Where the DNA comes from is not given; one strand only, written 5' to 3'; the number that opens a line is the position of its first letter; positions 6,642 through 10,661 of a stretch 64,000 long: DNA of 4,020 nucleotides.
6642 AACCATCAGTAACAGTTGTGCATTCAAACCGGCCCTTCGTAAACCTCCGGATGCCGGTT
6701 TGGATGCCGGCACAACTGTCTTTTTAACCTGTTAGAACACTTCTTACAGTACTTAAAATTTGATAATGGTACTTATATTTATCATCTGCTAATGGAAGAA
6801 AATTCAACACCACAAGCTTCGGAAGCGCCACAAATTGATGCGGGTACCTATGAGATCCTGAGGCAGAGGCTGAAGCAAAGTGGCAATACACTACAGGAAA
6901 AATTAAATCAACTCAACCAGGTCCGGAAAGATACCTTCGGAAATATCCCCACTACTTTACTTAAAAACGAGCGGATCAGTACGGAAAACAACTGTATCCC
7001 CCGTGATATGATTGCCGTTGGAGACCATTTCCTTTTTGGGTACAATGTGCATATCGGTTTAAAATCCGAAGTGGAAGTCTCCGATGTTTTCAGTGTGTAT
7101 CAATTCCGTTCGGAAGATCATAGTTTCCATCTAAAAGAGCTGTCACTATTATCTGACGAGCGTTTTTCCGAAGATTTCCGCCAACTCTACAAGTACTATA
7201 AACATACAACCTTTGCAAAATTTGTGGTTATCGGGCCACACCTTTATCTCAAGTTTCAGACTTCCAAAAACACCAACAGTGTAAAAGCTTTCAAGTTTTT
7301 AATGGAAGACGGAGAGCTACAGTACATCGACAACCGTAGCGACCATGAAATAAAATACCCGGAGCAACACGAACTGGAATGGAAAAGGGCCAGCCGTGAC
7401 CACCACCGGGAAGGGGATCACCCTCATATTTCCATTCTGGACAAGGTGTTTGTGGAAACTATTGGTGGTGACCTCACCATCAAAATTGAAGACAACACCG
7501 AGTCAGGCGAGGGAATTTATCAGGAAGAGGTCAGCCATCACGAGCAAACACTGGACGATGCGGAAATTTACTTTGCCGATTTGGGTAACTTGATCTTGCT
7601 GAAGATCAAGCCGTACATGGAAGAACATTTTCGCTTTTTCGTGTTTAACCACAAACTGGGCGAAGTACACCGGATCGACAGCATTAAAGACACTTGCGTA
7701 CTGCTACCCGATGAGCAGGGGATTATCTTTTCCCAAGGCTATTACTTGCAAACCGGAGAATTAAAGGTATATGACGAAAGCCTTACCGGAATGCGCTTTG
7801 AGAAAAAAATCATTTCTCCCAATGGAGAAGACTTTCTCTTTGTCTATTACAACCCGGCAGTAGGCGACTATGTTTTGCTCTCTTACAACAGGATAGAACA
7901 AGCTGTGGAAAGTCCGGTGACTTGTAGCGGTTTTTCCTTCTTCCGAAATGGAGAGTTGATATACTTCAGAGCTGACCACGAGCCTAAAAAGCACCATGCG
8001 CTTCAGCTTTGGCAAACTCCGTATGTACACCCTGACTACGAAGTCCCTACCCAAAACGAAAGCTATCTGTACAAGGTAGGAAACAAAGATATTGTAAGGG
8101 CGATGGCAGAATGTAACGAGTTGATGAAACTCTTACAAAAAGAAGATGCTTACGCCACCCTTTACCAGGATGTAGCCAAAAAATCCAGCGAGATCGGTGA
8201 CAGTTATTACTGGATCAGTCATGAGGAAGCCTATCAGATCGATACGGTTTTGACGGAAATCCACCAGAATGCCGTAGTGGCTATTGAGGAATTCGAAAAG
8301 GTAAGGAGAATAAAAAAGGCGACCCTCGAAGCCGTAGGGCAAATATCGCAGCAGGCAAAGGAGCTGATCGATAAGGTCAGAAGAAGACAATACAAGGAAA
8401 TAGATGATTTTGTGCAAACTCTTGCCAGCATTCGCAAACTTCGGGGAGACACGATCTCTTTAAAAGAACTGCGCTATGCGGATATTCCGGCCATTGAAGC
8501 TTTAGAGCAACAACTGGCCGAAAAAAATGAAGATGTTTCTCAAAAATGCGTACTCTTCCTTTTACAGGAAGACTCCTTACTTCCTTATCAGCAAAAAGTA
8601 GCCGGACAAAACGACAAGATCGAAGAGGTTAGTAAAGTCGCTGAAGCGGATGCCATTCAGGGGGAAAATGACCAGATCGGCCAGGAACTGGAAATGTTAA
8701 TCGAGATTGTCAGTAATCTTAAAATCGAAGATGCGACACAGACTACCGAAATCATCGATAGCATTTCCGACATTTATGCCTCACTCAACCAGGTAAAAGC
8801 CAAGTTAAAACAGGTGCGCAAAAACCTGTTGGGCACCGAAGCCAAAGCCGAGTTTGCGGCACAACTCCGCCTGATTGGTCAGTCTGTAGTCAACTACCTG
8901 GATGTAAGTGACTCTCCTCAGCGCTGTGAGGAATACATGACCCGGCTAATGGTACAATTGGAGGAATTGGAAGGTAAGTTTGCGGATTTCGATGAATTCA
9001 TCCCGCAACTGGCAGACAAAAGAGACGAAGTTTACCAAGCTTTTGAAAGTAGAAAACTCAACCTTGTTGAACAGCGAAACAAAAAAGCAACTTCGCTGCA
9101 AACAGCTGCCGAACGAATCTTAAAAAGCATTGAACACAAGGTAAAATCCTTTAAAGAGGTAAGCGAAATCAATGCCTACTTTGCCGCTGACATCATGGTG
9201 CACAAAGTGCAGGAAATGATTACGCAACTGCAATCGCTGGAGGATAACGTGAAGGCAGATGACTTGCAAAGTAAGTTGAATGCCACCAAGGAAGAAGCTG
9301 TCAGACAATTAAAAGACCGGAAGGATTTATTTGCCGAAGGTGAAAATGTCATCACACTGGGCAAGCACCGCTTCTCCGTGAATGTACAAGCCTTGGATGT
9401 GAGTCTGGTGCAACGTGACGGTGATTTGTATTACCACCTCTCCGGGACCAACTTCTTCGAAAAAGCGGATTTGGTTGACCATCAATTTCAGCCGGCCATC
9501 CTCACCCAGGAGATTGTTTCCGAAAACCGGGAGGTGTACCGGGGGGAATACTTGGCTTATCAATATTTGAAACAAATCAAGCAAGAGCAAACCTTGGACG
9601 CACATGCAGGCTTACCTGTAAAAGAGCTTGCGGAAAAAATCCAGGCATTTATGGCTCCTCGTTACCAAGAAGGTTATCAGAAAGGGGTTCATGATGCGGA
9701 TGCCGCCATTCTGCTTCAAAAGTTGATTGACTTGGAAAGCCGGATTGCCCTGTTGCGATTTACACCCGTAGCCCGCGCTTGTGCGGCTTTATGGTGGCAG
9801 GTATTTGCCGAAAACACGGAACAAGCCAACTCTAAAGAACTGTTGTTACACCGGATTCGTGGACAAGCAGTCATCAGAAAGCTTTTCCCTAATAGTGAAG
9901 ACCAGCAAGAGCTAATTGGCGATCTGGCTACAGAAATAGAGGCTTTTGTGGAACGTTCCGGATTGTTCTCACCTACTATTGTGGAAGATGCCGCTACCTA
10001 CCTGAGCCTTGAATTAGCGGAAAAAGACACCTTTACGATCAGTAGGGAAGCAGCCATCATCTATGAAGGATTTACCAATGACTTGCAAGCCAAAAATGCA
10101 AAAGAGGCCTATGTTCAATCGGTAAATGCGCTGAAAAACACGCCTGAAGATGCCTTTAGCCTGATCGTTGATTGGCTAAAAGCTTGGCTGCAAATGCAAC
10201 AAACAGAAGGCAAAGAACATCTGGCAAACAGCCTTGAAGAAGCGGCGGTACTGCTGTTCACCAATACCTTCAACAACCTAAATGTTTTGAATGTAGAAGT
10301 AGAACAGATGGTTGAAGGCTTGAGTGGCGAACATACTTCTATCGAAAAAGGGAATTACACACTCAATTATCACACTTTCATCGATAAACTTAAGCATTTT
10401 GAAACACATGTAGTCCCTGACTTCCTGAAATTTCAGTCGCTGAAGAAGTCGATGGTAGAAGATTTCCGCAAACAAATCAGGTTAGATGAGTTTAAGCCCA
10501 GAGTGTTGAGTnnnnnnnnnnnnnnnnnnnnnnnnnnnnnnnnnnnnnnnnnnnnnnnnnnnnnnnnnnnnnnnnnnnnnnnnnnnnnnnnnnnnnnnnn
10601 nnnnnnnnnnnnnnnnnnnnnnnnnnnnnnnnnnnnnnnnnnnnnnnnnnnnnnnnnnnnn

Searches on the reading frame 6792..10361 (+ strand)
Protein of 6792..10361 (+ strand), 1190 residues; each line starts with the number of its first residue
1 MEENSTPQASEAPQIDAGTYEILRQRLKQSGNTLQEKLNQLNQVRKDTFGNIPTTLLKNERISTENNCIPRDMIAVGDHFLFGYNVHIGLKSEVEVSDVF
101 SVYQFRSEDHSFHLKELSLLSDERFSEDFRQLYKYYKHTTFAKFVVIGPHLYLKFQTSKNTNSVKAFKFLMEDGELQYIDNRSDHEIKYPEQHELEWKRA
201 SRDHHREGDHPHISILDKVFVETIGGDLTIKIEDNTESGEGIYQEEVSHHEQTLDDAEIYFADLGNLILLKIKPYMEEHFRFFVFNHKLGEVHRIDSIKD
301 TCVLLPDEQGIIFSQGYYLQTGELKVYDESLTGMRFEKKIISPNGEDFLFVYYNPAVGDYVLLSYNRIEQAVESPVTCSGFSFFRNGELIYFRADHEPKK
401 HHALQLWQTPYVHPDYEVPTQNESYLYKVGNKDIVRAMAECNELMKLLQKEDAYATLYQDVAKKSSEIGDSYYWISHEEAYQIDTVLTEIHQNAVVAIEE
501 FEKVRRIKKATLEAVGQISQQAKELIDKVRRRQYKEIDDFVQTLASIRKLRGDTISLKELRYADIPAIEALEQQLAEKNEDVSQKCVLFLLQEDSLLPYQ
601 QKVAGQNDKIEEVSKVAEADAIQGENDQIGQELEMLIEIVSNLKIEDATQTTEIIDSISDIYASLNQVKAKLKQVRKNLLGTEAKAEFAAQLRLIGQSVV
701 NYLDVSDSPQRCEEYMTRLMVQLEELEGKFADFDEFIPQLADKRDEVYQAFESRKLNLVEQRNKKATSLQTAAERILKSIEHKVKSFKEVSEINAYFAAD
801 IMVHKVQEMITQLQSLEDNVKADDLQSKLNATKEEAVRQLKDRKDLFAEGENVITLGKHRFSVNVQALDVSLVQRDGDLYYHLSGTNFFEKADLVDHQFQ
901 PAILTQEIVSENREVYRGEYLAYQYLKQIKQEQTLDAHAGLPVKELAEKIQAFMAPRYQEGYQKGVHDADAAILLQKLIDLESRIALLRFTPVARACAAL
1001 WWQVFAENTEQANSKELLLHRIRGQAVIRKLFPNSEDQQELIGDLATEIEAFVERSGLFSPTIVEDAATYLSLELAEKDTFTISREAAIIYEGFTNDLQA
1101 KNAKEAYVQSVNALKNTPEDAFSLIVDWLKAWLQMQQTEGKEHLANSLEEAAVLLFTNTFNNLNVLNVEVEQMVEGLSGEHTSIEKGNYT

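Call 51: search_protein_representatives(protein=window:6792-10361:+)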
Query: 1190 residues. Proteins with E-value up to 0.001 (for the whole library): 1386; up to 1e-10: 954; up to 1e-30: 433. The best 150 are listed.
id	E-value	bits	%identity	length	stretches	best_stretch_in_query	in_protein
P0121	0.0e+00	1192.5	48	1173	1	12-1140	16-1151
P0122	0.0e+00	1189.2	47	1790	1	10-1185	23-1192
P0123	0.0e+00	1066.2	43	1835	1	2-1187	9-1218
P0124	0.0e+00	1065.6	47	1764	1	15-1036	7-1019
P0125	0.0e+00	1058.4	44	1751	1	9-1189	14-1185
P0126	7.4e-297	1004.5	55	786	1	9-790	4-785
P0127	9.1e-295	997.6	42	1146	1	12-1133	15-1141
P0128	2.5e-294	996.2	42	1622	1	15-1189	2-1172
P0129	1.1e-283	960.9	42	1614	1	12-1189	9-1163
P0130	7.8e-281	951.5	44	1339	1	14-1016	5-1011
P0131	1.2e-279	947.5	41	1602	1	16-1189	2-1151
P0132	1.6e-279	947.1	40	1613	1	14-1140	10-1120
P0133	2.2e-279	946.6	47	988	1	248-1190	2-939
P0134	1.4e-278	944.0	41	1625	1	18-1189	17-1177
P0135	5.0e-277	938.8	45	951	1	12-958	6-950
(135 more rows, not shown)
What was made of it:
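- On DUF3686/DUF7902/AAA family ('DNA repair ATPase' of NCBI): The architecture is kept down to about 26-30% identity among representatives (call 51).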

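Call 57: predict_structure(alignment_id=A2)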
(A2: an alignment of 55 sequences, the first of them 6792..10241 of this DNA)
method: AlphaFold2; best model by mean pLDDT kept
length: 1150 residues; sequences in the alignment: 55
mean_pLDDT: 81.9   pTM: 0.49
mean pLDDT of the five models: 81.9, 81.0, 78.1, 77.7, 77.5
residues with pLDDT >= 90: 268; 70-90: 736; 50-70: 89; < 50: 57
segments of 3 or more residues with pLDDT < 50: 1-15, 844-856, 858-868, 896-899, 906-912
pLDDT, mean of each block of 10 residues (from residue 1): 36 52 86 94 89 88 86 90 78 83 88 88 90 86 92 89 90 90 87 91 86 89 82 77 85 85 92 90 90 90 89 90 80 88 88 90 90 88 88 86 91 82 84 91 87 73 92 90 93 88 83 87 87 84 87 86 83 88 85 83 84 75 82 82 70 81 83 72 69 84 83 87 79 75 85 84 83 85 76 76 85 83 87 78 47 42 44 66 65 56 49 61 86 77 87 68 66 89 81 92 77 73 81 75 90 90 92 85 88 92 89 86 92 82 87
secondary structure, 60 per line:
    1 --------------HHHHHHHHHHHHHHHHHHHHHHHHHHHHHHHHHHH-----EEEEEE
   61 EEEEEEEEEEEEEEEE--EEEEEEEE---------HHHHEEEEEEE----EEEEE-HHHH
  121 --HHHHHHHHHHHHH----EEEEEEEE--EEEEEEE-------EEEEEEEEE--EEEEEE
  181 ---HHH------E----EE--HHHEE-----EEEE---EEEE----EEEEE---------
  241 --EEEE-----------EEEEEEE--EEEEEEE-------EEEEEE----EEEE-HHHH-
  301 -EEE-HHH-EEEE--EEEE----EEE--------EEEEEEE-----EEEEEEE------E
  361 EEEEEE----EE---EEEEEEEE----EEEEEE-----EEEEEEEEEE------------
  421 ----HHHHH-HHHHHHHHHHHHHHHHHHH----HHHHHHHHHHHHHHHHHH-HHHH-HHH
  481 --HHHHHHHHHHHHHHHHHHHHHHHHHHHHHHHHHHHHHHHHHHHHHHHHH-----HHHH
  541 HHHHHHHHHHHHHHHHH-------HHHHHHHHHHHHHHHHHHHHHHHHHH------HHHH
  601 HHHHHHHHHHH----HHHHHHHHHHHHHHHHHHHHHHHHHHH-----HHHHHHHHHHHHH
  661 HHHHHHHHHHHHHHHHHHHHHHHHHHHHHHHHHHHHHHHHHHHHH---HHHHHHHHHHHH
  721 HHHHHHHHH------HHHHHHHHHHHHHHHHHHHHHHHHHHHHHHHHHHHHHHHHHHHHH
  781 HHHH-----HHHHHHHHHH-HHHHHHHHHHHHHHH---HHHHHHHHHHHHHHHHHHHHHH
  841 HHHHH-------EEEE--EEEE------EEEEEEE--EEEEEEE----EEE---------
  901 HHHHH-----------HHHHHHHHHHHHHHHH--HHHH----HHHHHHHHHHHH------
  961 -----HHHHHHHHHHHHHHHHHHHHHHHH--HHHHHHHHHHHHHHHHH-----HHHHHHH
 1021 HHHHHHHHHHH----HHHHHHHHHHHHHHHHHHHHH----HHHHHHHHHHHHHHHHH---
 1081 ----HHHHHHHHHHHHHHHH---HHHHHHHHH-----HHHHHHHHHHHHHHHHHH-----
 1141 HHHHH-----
elements in order (helices of 4 or more, strands of 3 or more residues): H15-49 E55-76 E79-86 H96-99 E100-106 E111-115 H117-120 H123-135 E140-147 E150-156 E164-172 E175-180 E212-215 E219-222 E227-231 E243-246 E258-264 E267-273 E281-286 E291-294 H296-299 E302-304 E310-313 E316-319 E324-326 E335-341 E347-353 E360-366 E376-383 E388-393 E399-408 H425-429 H431-449 H454-471 H473-476 H483-531 H537-557 H565-590 H597-611 H616-642 H648-705 H709-729 H736-784 H790-799 H801-815 H819-845 E853-856 E859-862 E869-875 E878-884 E889-891 H901-905 H917-932 H935-938 H943-954 H966-989 H992-1008 H1014-1031 H1036-1056 H1061-1077 H1085-1100 H1104-1112 H1118-1135 H1141-1145
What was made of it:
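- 9348..10226 (+): Small β domain (residues about 853-891, low model confidence) and an all-helical domain (residues about 917-1145). This is the least conserved part of the protein. The domains are from the AlphaFold2 model; pLDDT is 42-66 for residues 841-910 and mostly 73-92 after residue 970 (call 57).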

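Call 59: fold_search(model_id=the predicted structure, library=pdb)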
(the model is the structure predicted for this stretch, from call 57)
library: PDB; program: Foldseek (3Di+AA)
matches with E <= 10: 576; with E <= 0.001: 57
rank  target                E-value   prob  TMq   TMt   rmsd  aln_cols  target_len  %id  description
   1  8bbg_B                3.1e-06  0.93  0.08  0.07  44.9      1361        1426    9  Structure of the IFT-A complex; anterograde IFT-A train model (released 2022-12-21)
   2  8hmc_B                4.5e-06  0.96  0.09  0.09  39.5      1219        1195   10  base module state 1 of Tetrahymena IFT-A (released 2023-06-14)
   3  8j07_i8               5.1e-06  0.90  0.08  0.07  58.9      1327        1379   11  96nm repeat of human respiratory doublet microtubule and associated axonemal complexes (released 2023-07-26)
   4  7tdz_i                7.2e-06  0.99  0.10  0.11  29.1       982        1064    9  Cryo-EM model of protomer of the cytoplasmic ring of the nuclear pore complex from Xenopus laevis (released 2022-06-22)
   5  7k58_C                7.2e-06  0.96  0.11  0.05  61.4      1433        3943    9  Structure of outer-arm dyneins bound to microtubule with microtubule binding state 1(MTBS-1) (released 2021-09-29)
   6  9r9b_A                1.8e-05  1.00  0.13  0.22  25.4       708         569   10  Crystal structure of clathrin heavy chain in complex with a peptidomimetic inhibitor of the TACC3 interaction (released 2026-04-08)
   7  8j07_i9               1.8e-05  0.97  0.12  0.10  69.5      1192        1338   12  96nm repeat of human respiratory doublet microtubule and associated axonemal complexes (released 2023-07-26)
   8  4h5j_A                3.3e-05  1.00  0.13  0.35  14.9       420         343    8  Crystal Structure of the Guanine Nucleotide Exchange Factor Sec12 (P64 form) (released 2012-11-07)
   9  5ods_B                3.3e-05  1.00  0.13  0.21  27.0       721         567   10  Structure of a phosphoprotein-protein complex (released 2018-03-14)
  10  5ods_D                4.2e-05  1.00  0.13  0.21  25.6       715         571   10  Structure of a phosphoprotein-protein complex (released 2018-03-14)
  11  4h5j_B                4.6e-05  1.00  0.13  0.33  15.2       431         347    8  Crystal Structure of the Guanine Nucleotide Exchange Factor Sec12 (P64 form) (released 2012-11-07)
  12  8otz_f                5.4e-05  1.00  0.10  0.17  18.3       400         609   12  48-nm repeat of the native axonemal doublet microtubule from bovine sperm (released 2023-11-22)
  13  9d5n_CH               5.9e-05  0.99  0.06  0.11  27.6       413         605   10  48-nm doublet microtubule from Trichomonas vaginalis strain G3 (released 2025-05-14)
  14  8pu0_A                7.0e-05  1.00  0.13  0.13  16.3       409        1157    8  Cryo-EM structure of human Elp123 in complex with tRNA, desulpho-CoA, 5'-deoxyadenosine and methionine (released 2024-04-17)
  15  5ods_A                7.0e-05  0.99  0.13  0.21  26.6       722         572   10  Structure of a phosphoprotein-protein complex (released 2018-03-14)
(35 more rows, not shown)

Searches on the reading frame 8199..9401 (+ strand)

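Call 62: search_protein_families(library=pfam, proteins=[window:8199-9401:+], max_evalue=1)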
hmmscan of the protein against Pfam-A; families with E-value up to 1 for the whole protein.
window:8199-9401:+ (401 aa): 4 families
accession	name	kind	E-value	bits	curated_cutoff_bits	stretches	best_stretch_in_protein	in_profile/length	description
PF25472.1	DUF7902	-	1.1e-28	99.7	26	1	125-208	1-84/85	Domain of unknown function (DUF7902)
PF10534.14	CRIC_ras_sig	-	0.02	15.5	22.5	1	32-81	31-80/93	Connector enhancer of kinase suppressor of ras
PF07624.16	PSD2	-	0.07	13.3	25.8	0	90-114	38-62/74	Protein of unknown function (DUF1585)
PF17701.6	DUF5547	-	0.19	12.1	25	0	309-372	7-72/122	Family of unknown function (DUF5547)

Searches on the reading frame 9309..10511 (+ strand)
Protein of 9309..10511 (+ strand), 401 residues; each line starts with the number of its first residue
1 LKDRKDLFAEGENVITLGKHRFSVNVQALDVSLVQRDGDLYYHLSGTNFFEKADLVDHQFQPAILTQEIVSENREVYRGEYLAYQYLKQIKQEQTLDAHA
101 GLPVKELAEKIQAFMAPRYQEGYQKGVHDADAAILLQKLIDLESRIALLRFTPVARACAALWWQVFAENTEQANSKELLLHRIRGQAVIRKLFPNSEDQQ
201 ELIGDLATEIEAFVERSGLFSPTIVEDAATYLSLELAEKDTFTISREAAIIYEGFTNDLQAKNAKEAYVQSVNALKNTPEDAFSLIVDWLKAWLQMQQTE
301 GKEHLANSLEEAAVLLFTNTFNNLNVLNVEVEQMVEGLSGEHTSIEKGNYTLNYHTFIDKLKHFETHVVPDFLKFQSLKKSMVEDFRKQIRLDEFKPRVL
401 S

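Call 62: search_protein_families(library=pfam, proteins=[window:9309-10511:+], max_evalue=1)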
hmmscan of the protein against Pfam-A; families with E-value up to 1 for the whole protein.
window:9309-10511:+ (401 aa): 0 families
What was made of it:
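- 9348..10226 (+): There is no Pfam match (call 62).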
